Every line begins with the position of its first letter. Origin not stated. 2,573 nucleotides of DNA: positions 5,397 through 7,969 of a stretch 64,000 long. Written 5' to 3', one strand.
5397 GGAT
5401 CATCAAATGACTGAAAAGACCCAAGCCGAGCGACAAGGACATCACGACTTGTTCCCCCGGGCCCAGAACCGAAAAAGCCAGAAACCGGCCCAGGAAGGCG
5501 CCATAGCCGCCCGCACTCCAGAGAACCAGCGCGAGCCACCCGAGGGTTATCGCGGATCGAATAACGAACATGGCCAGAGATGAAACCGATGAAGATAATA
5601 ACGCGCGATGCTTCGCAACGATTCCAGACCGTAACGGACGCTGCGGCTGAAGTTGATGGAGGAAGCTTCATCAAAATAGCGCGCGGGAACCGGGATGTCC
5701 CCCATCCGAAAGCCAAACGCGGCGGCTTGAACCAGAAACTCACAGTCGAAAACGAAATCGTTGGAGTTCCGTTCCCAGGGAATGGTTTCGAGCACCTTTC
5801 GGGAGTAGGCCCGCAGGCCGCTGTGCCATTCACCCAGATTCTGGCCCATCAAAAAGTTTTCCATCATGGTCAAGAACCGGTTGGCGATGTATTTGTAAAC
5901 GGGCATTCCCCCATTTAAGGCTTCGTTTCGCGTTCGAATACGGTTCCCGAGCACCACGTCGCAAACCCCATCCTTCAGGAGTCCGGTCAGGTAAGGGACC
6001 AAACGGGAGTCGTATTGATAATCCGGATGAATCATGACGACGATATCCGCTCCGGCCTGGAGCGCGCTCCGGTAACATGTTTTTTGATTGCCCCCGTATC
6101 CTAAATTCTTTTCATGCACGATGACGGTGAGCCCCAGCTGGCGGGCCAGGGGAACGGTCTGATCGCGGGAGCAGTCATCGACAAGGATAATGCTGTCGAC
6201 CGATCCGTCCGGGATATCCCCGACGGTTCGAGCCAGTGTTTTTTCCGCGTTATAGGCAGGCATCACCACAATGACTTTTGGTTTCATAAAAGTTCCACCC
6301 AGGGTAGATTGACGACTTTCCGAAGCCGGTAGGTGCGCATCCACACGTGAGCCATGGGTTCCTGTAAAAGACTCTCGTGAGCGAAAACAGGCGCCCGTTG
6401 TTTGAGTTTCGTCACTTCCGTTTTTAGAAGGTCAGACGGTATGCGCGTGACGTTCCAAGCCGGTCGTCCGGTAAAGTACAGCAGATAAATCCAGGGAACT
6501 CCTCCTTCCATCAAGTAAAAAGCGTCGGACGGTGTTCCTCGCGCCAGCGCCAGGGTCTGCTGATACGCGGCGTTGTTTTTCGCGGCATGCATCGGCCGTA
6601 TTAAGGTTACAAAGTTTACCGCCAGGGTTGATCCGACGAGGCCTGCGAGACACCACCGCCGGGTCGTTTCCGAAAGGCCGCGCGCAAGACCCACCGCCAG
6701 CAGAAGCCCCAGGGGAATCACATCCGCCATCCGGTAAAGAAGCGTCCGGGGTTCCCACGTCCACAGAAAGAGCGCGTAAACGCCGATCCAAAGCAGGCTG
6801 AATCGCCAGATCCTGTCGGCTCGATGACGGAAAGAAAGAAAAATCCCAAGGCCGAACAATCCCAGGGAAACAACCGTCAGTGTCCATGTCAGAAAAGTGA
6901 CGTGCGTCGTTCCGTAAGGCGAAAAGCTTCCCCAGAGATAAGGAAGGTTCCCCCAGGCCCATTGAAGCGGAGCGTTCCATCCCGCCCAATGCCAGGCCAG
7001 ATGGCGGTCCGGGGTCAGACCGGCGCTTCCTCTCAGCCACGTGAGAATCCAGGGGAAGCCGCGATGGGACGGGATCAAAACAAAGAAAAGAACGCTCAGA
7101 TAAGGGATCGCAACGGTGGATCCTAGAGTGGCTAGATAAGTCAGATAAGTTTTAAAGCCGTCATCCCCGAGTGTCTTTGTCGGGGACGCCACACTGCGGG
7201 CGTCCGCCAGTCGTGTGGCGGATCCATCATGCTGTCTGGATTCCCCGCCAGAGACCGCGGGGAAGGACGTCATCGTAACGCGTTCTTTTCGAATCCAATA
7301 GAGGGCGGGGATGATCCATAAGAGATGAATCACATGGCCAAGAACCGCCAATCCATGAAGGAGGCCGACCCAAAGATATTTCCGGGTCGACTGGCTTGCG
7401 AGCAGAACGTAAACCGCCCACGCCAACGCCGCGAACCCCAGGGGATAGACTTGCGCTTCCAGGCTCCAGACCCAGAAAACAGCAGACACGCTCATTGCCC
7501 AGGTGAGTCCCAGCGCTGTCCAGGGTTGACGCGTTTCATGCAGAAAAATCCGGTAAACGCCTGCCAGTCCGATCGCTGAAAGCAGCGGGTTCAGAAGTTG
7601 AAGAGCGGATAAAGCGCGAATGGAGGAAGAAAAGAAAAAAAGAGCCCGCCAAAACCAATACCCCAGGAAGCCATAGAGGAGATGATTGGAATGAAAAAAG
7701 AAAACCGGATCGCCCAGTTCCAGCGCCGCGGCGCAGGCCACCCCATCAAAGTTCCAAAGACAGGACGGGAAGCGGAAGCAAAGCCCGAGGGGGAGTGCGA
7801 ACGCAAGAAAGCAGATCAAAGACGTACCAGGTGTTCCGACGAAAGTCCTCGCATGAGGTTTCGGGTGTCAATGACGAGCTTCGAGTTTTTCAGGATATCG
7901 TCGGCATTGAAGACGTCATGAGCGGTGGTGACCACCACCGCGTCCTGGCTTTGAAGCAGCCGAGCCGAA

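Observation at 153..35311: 35-kb unidirectional glycan super-locus with seven GT-C paralogues and six methyltransferase domains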

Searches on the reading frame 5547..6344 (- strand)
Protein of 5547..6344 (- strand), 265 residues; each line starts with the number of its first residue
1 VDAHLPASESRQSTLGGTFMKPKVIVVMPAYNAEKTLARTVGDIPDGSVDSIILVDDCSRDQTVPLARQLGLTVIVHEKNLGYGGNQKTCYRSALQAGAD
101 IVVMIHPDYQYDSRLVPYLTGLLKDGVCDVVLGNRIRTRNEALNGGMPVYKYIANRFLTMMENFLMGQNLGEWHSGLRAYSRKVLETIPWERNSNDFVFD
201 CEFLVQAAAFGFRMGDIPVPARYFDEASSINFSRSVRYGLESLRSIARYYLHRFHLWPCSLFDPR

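Call 4: search_protein_families(library=pfam, proteins=[window:5547-6344:-], max_evalue=0.01)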
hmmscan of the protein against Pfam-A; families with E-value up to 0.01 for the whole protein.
window:5547-6344:- (265 aa): 2 families
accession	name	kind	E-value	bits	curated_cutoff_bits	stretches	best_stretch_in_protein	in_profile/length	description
PF00535.33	Glycos_transf_2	-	1.9e-19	70.6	23.3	1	26-187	2-166/168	Glycosyl transferase family 2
PF13641.12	Glyco_tranf_2_3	-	5.8e-05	23.6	27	1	22-214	1-201/230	Glycosyltransferase like family 2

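Call 45: search_protein_families(library=ncbifam, proteins=[window:5547-6287:-], max_evalue=0.00001)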
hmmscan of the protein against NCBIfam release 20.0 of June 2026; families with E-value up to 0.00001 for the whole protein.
window:5547-6287:- (246 aa): 7 families
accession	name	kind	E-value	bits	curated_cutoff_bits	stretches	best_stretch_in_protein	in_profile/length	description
NF041391.1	DPhHxTase_Halo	equivalog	5.1e-19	68.1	375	1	9-201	1-182/213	dolichyl-phosphate hexose transferase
NF058614.1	PPMAGASynPpgS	equivalog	1.1e-18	67.5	370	1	5-209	2-203/226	polyprenyl-phospho-N-acetylgalactosaminyl synthase PpgS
TIGR04182.1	glyco_TIGR04182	equivalog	1.4e-17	64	325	1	4-206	1-194/293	S-layer glycoprotein N-glycosyltransferase AglJ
NF010496.0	PRK13915.1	equivalog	2.4e-10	40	262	1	4-116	32-155/307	glucosyl-3-phosphoglycerate synthase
NF047588.1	GlcsyltransPgfSStrep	equivalog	1.9e-08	33.9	500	1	4-224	2-218/308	glycosyltransferase PgfS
TIGR04283.1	glyco_like_mftF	equivalog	6.8e-08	32.4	182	1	7-104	3-97/221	TIGR04283 family arsenosugar biosynthesis glycosyltransferase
NF007986.1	PRK10714.1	equivalog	3.4e-07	29.6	529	1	4-169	7-172/316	undecaprenyl-phosphate 4-deoxy-4-formamido-L-arabinose transferase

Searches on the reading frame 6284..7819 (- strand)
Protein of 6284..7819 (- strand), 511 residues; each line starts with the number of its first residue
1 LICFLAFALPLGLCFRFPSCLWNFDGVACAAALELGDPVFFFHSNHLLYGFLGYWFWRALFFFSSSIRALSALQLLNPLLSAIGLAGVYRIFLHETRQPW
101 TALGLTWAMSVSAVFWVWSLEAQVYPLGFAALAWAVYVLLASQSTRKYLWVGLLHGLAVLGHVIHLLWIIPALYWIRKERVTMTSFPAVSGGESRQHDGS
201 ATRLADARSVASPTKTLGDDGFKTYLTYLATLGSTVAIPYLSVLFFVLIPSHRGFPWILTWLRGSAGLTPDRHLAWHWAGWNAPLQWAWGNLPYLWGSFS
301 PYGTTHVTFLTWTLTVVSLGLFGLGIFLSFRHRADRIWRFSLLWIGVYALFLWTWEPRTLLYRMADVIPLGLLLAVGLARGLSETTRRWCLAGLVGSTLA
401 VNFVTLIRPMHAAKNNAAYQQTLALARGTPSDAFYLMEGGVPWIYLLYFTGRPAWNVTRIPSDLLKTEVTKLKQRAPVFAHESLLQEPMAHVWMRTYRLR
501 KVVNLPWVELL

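Call 4: search_protein_families(library=pfam, proteins=[window:6284-7819:-], max_evalue=0.01)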
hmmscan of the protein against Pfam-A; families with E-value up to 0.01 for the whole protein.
window:6284-7819:- (511 aa): 1 family
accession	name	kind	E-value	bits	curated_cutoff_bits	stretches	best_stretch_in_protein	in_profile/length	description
PF11028.14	TMEM260-like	-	0.0042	17.3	24.2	0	107-176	94-169/179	Protein O-mannosyl-transferase TMEM260-like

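Call 13: search_protein_families(library=ncbifam, proteins=[window:6284-7819:-], max_evalue=0.01)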
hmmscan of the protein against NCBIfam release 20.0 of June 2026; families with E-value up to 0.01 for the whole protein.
window:6284-7819:- (511 aa): 0 families

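Call 14: search_solved_structures(query=window:6284-7819:-, max_evalue=10)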
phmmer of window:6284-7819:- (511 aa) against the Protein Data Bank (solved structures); distinct sequences matched with E-value up to 10: 1.
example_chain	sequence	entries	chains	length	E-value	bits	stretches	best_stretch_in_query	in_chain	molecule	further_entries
9gxz_A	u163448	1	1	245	2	10.4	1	210-237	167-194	LysM-domain receptor-like kinase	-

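Call 18: find_homologous_proteins(query=window:6284-7819:-, max_evalue=0.001)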
Query window:6284-7819:- (511 aa): 106 proteins with E <= 0.001 among 8000 candidates.
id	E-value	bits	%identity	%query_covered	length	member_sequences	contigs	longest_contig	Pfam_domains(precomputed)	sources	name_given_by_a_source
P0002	0.0e+0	1169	100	100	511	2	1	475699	-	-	-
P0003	1.1e-184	634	60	100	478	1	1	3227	PF13231.13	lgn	-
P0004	1.4e-129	452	50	99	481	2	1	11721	-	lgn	-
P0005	8.2e-129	449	48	90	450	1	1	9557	-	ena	-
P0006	4.6e-128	447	47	98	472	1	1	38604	-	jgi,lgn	-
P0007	4.8e-128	447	49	94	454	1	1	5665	-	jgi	-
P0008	9.8e-125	436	47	91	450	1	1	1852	-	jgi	jgi:cadmium resistance protein CadD (predicted permease)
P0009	3.7e-123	431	47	96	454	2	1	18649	-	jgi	-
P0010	8.4e-123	429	47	95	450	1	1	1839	-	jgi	jgi:hypothetical protein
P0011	1.3e-122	429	47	94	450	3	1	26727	-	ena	-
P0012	1.7e-122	428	48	94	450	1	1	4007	-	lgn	-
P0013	2.4e-122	428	46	98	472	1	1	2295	-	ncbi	-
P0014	5.5e-122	427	46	100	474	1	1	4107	PF13231.13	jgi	jgi:hypothetical protein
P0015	3.7e-121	424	45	95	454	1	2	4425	-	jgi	jgi:hypothetical protein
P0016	4.7e-121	424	46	100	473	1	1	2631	-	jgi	jgi:hypothetical protein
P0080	4.2e-92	328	42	88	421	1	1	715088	-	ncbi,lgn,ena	-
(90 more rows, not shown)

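Call 21: search_solved_structures(query=A1, max_evalue=10)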
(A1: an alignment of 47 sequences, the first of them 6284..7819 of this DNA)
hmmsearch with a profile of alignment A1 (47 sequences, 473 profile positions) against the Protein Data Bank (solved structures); distinct sequences matched with E-value up to 10: 1.
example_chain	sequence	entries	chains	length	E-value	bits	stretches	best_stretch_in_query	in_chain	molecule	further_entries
9rql_A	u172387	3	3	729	0.059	15.2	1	73-179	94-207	Protein O-mannosyl-transferase TMEM260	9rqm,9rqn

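Call 23: find_encoding_contigs(protein=P0003, flank=10000, max_places=3)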
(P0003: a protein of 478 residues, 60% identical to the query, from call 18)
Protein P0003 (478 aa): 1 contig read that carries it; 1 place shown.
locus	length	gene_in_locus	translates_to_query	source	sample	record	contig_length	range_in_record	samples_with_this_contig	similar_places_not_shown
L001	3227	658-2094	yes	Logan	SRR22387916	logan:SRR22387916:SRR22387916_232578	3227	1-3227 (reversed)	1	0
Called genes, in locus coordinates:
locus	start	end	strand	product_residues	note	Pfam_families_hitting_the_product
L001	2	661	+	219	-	?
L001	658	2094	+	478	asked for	PF13231:PMT_2 (weak)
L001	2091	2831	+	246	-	PF00535:Glycos_transf_2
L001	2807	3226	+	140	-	?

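Call 24: find_encoding_contigs(protein=P0080, flank=10000, max_places=3)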
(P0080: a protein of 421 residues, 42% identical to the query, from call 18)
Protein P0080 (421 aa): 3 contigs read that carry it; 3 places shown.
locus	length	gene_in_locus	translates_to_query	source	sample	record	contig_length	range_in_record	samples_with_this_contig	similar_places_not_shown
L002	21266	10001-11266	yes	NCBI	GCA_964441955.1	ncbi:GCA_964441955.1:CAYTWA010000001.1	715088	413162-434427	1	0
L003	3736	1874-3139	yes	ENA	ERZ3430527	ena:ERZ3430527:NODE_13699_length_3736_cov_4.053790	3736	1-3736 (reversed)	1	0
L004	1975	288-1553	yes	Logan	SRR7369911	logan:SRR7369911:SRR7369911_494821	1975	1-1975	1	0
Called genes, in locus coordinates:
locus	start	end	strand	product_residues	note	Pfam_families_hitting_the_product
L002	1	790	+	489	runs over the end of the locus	PF02350:Epimerase_2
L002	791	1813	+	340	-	PF01075:Glyco_transf_9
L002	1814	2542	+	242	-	PF00535:Glycos_transf_2, PF13641:Glyco_tranf_2_3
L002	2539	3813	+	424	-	PF02366:PMT (weak)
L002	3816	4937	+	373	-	PF13439:Glyco_transf_4, PF13579:Glyco_trans_4_4, PF00534:Glycos_transf_1, PF13692:Glyco_trans_1_4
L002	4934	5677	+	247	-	PF00535:Glycos_transf_2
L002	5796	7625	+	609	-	-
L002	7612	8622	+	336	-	PF01073:3Beta_HSD, PF01370:Epimerase, PF02719:Polysacc_synt_2, PF04321:RmlD_sub_bind, PF16363:GDP_Man_Dehyd, PF07993:NAD_binding_4 (weak)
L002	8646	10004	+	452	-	PF02826:2-Hacid_dh_C (faint), PF03446:NAD_binding_2 (weak), PF03721:UDPG_MGDP_dh_N, PF00984:UDPG_MGDP_dh, PF03720:UDPG_MGDP_dh_C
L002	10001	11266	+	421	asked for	-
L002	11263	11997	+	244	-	PF00535:Glycos_transf_2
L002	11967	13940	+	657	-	-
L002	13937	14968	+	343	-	PF00953:Glycos_transf_4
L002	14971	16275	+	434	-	PF01266:DAO (weak), PF01593:Amino_oxidase, PF13450:NAD_binding_8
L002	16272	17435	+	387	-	PF13439:Glyco_transf_4, PF13579:Glyco_trans_4_4, PF13477:Glyco_trans_4_2 (weak), PF00534:Glycos_transf_1, PF13692:Glyco_trans_1_4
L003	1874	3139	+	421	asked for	-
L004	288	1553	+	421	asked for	-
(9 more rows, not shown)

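Call 25: find_related_loci(query=A1, collection=genome_contigs, flank=10000)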
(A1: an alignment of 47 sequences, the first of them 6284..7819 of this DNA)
Query A1 (511 aa) in genome_contigs; peptide patterns used: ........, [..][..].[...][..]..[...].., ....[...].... (x = any residue, [..] = any of these).
123 stretches matched a pattern; 95 encode a relative of the query (tblastn E <= 1e-3); the best 80 are kept; 80 distinct loci.
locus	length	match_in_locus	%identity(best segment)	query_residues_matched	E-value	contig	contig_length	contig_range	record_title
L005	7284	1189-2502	47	1-482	1e-122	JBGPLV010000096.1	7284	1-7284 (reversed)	MAG: Elusimicrobiota bacterium isolate OBJ_0618_7090110_253 k141_5854677_length_7284_cov_8.0000, whole genome shotgun se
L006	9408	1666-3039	44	17-510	1e-112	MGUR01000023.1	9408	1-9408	MAG: Elusimicrobia bacterium RIFCSPLOWO2_01_FULL_59_12 rifcsplowo2_01_scaffold_21172, whole genome shotgun sequence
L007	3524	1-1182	42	82-510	4e-100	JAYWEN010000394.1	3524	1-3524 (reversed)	MAG: Elusimicrobiota bacterium isolate GL98_DN_concoct_111 GL98_DN_concoct_111_393, whole genome shotgun sequence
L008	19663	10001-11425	38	1-506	4e-87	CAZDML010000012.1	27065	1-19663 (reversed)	MAG TPA_asm: uncultured Elusimicrobia sp. isolate SRP189682_co1_70 genome assembly, contig: NODE_2801_length_27065_cov_5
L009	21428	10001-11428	42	1-510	4e-114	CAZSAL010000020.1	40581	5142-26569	MAG TPA_asm: uncultured Elusimicrobia sp. isolate binchicken_co3_511 genome assembly, contig: NODE_2836_length_40581_cov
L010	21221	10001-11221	42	5-454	7e-89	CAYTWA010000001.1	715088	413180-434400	MAG TPA_asm: uncultured Elusimicrobia sp. isolate SRP150892_co2_137 genome assembly, contig: NODE_3_length_715088_cov_13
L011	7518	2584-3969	28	17-501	6e-54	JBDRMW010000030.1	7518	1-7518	MAG: bacterium isolate MEGAHIT-group-1.85 k141_1898220, whole genome shotgun sequence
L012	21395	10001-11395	29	17-503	8e-47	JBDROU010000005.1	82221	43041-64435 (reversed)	MAG: bacterium isolate MEGAHIT-group-1.972 k141_4472791, whole genome shotgun sequence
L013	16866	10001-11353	31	11-506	9e-42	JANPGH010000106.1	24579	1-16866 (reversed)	MAG: Elusimicrobiota bacterium isolate VAR_69_metabat_387 VAR_69_k141_846305, whole genome shotgun sequence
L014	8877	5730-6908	34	8-453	1e-41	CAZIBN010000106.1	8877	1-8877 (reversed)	MAG TPA_asm: uncultured Elusimicrobia sp. isolate binchicken_co186_163 genome assembly, contig: NODE_10759_length_8877_c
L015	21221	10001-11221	33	5-474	2e-39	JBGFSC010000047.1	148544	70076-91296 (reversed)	MAG: Elusimicrobiota bacterium isolate BA1A30.2019.Bin.75 NODE_64_length_148544_cov_4.362565, whole genome shotgun seque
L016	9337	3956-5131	33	18-456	1e-38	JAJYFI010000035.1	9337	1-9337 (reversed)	MAG: bacterium isolate DBS1-2.bin105 NODE_10472_length_9337_cov_0.915418, whole genome shotgun sequence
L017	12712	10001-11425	27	17-499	2e-37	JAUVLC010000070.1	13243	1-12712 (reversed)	MAG: Clostridia bacterium isolate CSMAG_496 CSMAG_496_k141_1377945_length_13243_cov_12.5144, whole genome shotgun sequen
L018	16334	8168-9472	30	18-504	7e-37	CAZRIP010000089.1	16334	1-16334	MAG TPA_asm: uncultured Elusimicrobia sp. isolate binchicken_co54_389 genome assembly, contig: NODE_6314_length_16334_co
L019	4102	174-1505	30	8-504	4e-37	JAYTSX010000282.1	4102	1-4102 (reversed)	MAG: Elusimicrobiota bacterium isolate GFS_5282 GFS_5282_281, whole genome shotgun sequence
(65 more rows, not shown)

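Call 30: predict_structure(alignment_id=A1)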
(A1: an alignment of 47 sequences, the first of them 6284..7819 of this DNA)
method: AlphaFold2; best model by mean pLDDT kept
length: 511 residues; sequences in the alignment: 47
mean_pLDDT: 93.1   pTM: 0.90
mean pLDDT of the five models: 93.1, 92.3, 92.1, 92.0, 91.7
residues with pLDDT >= 90: 452; 70-90: 26; 50-70: 19; < 50: 14
segments of 3 or more residues with pLDDT < 50: 202-211
pLDDT, mean of each block of 10 residues (from residue 1): 96 97 94 96 96 98 96 98 98 98 98 95 97 98 96 98 98 96 76 55 47 55 95 98 98 94 86 89 95 96 96 98 98 98 98 94 95 98 98 98 98 96 97 96 95 94 93 97 93 94 97 95
secondary structure, 60 per line:
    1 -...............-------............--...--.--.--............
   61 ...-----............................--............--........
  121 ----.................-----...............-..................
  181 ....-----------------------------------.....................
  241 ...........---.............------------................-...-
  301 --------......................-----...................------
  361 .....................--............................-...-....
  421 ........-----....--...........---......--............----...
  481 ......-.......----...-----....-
elements in order: H2-16 H24-35 H49-63 H69-96 H99-110 H113-120 H125-141 H147-161 H163-184 H220-251 H255-267 H280-295 H309-330 H336-354 H361-381 H384-411 H417-428 E434-437 H440-450 E454-456 H462-473 E478-481 H482-486 H488-494 E499-501 E507-510

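Call 37: fold_search(model_id=the predicted structure, library=pdb)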
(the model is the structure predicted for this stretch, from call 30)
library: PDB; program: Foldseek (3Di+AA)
matches with E <= 10: 177; with E <= 0.001: 19
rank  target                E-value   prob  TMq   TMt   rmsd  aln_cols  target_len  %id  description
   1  9n9j_I                4.3e-05  1.00  0.46  0.36  15.9       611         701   13  Structure of a GRP94 folding intermediate engaged with a CCDC134- and FKBP11-bound secretory translocon (released 2025-11-19)
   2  8b6l_I                4.7e-05  1.00  0.44  0.35  14.1       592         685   14  Subtomogram average of the human Sec61-TRAP-OSTA-translocon (released 2022-12-07)
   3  5f15                  5.8e-05  1.00  0.53  0.50  10.3       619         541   11  Crystal Structure of ArnT from Cupriavidus metallidurans bound to Undecaprenyl phosphate (released 2016-02-17)
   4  8age_A                7.9e-05  1.00  0.49  0.41  12.3       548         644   12  Structure of yeast oligosaccharylransferase complex with acceptor peptide bound (released 2022-12-07)
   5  6s7o_A                1.1e-04  1.00  0.46  0.38  14.8       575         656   13  Cryo-EM structure of human oligosaccharyltransferase complex OST-A (released 2019-12-18)
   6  7zlh_A                1.4e-04  1.00  0.42  0.35  12.9       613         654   11  Cryo-EM structure of C-mannosyltransferase CeDPY19, in apo state, bound to CMT2-Fab and anti-Fab nanobody (released 2023-01-11)
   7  8agc_A                1.4e-04  1.00  0.48  0.38  12.3       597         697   12  Structure of yeast oligosaccharylransferase complex with lipid-linked oligosaccharide and non-acceptor peptide bound (released 2022-12-07)
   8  6gxc_A                1.4e-04  1.00  0.45  0.35  12.6       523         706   10  Bacterial oligosaccharyltransferase PglB in complex with an inhibitory peptide and a reactive lipid-linked oligosaccha (released 2018-11-14)
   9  7zli_A                1.4e-04  1.00  0.43  0.35  14.7       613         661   11  Cryo-EM structure of C-mannosyltransferase CeDPY19, in complex with Dol25-P-Man and bound to CMT2-Fab and anti-Fab nan (released 2023-01-11)
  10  6s7t_A                1.9e-04  1.00  0.49  0.37  13.3       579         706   12  Cryo-EM structure of human oligosaccharyltransferase complex OST-B (released 2019-12-18)
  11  6c26_A                1.9e-04  1.00  0.47  0.38  13.9       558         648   12  The Cryo-EM structure of a eukaryotic oligosaccharyl transferase complex (released 2018-01-31)
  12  7zlg_A                1.9e-04  1.00  0.43  0.35  12.5       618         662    9  Cryo-EM structure of C-mannosyltransferase CeDPY19, in complex with acceptor peptide and bound to CMT2-Fab and anti-Fa (released 2023-01-11)
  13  5ogl_A                2.0e-04  1.00  0.42  0.32  13.1       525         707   10  Structure of bacterial oligosaccharyltransferase PglB in complex with an acceptor peptide and an lipid-linked oligosac (released 2017-10-25)
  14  9s6t_A                2.4e-04  1.00  0.51  0.54   9.3       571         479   12  Ternary cryo-EM structure of chicken ALG12 with Dol25-PP-GlcNAc2Man7, Dol25-P-Man, and Fab (released 2026-03-18)
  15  3waj                  2.4e-04  1.00  0.46  0.32  16.6       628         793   13  Crystal structure of the Archaeoglobus fulgidus oligosaccharyltransferase (O29867_ARCFU) complex with Zn and sulfate (released 2013-10-30)
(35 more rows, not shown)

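Call 57: search_protein_families(library=pfam, proteins=[L009:3855-7628:+], max_evalue=0.01)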
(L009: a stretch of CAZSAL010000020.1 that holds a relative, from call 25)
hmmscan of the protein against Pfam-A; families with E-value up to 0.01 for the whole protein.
L009:3855-7628:+ (1257 aa): 0 families
